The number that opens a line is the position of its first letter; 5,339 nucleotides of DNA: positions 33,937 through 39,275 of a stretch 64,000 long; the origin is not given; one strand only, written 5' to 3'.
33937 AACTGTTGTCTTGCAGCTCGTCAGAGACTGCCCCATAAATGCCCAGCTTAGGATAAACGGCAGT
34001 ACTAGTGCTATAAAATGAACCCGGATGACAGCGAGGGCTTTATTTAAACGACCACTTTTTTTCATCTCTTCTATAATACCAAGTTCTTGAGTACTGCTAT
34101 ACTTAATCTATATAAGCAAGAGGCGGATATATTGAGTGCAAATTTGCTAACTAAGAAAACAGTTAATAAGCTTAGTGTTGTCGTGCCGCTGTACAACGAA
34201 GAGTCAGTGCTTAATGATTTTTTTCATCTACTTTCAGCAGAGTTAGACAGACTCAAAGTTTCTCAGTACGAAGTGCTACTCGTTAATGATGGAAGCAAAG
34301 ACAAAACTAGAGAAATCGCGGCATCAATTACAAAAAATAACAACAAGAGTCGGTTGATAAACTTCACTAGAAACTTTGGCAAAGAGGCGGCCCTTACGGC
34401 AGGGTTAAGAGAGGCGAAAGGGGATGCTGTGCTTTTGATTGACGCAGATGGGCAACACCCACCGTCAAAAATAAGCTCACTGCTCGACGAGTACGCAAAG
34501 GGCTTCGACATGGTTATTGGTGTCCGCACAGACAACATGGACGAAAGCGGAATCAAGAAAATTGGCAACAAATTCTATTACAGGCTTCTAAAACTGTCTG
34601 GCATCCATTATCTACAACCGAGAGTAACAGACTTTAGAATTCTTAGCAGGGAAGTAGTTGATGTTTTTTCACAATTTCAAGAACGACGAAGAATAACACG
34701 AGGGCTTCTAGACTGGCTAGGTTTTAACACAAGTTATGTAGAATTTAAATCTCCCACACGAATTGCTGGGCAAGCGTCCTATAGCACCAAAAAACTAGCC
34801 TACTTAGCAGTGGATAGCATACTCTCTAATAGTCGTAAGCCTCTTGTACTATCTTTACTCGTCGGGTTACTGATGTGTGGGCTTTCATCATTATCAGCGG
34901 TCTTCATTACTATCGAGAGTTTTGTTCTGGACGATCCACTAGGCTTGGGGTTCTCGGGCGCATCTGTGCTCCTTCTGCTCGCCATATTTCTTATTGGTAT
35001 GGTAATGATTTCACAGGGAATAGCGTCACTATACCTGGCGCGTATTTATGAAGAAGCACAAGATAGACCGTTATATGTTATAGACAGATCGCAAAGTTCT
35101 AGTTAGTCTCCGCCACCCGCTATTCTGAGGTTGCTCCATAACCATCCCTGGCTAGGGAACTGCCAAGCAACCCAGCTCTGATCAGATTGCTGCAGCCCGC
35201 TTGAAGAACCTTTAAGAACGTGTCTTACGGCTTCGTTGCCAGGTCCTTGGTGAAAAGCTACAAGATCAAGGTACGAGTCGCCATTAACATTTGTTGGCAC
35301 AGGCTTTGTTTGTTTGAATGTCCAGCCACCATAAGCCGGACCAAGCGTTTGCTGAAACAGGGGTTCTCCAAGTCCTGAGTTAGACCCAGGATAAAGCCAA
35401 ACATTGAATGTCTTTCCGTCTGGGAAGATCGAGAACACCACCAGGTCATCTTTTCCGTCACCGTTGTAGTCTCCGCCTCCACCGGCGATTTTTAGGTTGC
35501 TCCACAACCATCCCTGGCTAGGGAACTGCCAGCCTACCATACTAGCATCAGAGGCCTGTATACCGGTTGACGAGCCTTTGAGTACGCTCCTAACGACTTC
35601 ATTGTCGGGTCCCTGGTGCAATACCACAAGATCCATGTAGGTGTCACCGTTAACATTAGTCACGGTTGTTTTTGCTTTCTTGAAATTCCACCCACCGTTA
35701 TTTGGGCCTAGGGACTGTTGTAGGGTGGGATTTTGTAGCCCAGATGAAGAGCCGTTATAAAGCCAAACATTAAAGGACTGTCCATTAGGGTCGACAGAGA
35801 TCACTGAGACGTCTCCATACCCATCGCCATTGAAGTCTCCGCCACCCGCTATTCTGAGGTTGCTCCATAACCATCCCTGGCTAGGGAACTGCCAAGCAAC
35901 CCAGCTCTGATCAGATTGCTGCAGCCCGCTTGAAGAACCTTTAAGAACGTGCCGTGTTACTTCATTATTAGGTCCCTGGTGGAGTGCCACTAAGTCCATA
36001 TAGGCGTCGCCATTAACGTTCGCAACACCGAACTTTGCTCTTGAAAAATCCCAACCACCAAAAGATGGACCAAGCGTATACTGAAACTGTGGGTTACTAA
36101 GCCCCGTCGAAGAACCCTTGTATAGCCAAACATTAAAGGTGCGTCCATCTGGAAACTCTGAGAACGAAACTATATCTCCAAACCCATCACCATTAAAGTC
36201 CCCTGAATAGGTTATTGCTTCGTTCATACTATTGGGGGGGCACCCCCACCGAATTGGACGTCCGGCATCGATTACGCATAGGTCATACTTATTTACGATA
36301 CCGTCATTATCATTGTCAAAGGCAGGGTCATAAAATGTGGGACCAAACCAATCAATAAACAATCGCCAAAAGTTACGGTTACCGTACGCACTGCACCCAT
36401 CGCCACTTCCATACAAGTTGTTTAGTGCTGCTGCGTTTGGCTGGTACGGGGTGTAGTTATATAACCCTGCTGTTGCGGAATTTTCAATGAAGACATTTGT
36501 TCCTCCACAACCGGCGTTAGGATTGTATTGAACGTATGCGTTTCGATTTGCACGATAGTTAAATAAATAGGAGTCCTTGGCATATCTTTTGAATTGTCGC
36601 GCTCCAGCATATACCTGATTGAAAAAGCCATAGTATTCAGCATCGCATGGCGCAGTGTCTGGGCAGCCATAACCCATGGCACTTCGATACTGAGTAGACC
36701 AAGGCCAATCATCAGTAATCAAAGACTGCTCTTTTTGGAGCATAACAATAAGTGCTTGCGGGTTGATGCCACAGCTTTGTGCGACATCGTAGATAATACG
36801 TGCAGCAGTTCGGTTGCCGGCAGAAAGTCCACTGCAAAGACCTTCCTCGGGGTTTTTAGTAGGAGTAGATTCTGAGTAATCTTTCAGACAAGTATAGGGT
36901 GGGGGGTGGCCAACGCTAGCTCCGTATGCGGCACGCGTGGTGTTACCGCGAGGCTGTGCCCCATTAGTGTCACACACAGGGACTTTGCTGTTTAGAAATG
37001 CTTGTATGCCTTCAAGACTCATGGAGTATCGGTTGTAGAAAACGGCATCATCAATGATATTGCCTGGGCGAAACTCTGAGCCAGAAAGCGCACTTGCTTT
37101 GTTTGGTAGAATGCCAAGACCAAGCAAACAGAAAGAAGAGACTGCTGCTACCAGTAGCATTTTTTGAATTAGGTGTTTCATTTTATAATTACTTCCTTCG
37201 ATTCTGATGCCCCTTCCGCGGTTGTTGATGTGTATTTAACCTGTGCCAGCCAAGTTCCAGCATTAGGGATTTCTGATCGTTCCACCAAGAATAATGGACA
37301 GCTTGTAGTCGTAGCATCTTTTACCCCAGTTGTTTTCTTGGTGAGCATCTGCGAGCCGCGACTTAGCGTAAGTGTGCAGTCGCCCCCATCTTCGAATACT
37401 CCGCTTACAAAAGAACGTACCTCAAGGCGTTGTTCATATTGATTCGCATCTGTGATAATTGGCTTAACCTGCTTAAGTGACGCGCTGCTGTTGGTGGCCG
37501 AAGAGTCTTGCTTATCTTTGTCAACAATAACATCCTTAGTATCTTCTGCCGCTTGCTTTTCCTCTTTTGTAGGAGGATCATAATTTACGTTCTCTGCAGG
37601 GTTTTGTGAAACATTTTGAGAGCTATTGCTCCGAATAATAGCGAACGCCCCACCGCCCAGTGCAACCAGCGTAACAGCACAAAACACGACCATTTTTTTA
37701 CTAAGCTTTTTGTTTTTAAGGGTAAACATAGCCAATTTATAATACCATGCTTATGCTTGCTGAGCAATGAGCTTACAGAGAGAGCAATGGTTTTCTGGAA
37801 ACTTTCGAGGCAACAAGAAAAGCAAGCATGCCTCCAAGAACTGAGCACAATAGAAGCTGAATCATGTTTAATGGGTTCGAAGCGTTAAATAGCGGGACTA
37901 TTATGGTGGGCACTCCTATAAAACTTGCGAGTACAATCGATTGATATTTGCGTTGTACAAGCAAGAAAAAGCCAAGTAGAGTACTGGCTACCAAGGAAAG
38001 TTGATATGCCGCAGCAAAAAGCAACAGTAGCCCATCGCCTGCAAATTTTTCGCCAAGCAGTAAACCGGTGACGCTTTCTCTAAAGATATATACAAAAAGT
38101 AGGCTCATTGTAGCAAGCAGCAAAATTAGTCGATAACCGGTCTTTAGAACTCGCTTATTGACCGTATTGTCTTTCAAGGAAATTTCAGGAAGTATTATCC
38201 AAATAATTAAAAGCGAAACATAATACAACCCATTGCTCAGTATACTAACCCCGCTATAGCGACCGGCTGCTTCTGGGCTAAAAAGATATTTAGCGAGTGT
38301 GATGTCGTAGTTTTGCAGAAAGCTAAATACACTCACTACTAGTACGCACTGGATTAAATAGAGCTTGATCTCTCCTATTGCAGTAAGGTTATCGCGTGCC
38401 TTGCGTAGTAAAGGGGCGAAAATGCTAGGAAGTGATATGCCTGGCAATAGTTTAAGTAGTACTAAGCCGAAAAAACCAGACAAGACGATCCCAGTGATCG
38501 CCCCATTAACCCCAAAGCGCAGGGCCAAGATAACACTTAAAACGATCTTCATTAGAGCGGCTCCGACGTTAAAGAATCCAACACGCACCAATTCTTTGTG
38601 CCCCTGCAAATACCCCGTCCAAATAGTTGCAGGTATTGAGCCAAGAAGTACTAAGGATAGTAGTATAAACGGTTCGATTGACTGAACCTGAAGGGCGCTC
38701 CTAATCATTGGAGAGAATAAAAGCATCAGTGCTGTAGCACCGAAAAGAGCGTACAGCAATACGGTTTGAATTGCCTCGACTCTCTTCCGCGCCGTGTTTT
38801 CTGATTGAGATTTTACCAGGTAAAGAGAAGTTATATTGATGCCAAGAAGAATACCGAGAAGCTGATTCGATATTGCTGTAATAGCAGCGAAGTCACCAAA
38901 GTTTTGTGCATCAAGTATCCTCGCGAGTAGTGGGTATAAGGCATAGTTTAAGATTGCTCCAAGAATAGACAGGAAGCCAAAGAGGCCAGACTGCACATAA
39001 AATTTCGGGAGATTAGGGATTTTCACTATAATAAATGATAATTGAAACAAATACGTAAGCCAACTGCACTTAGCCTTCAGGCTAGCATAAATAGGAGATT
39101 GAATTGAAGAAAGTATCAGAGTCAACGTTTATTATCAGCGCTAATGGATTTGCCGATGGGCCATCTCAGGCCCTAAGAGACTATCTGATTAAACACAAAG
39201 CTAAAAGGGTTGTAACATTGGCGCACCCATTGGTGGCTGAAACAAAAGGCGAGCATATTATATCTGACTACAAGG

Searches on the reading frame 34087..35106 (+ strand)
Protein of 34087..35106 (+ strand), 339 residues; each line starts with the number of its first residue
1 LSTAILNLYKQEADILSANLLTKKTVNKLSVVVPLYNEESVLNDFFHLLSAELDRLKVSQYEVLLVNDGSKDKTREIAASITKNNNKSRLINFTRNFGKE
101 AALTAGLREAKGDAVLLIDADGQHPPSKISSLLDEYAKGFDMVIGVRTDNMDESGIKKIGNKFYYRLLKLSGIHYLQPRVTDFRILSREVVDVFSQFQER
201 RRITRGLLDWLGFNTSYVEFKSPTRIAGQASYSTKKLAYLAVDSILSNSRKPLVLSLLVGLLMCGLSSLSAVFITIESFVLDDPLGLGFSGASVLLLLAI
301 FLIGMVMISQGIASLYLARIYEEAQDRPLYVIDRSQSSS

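Call 10: search_protein_families(library=pfam, proteins=[window:34087-35106:+])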
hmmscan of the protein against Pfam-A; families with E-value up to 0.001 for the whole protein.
window:34087-35106:+ (339 aa): 3 families
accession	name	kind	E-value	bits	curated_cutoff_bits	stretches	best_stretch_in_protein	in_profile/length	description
PF00535.33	Glycos_transf_2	-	6.8e-33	114.4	23.3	1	30-191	1-164/168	Glycosyl transferase family 2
PF10111.15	Glyco_tranf_2_2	-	1.4e-06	28.5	27.3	1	30-129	1-99/276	Glycosyltransferase like family 2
PF13641.12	Glyco_tranf_2_3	-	2.9e-06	27.9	27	1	29-122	3-97/230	Glycosyltransferase like family 2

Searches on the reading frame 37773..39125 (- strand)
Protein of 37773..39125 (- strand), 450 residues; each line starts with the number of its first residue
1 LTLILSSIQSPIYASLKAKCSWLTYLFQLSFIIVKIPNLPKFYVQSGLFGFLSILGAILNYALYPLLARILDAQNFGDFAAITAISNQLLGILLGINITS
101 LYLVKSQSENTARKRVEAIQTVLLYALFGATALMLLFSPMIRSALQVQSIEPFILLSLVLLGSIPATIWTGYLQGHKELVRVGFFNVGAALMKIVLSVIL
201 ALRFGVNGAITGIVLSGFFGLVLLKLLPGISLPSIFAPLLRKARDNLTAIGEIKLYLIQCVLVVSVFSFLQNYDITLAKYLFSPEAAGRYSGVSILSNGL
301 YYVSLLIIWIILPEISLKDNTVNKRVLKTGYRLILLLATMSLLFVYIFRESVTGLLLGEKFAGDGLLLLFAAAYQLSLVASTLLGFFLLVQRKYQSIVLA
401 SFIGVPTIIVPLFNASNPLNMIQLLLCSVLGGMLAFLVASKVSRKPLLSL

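Call 10: search_protein_families(library=pfam, proteins=[window:37773-39125:-])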
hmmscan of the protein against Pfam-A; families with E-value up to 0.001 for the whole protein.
window:37773-39125:- (450 aa): 0 families
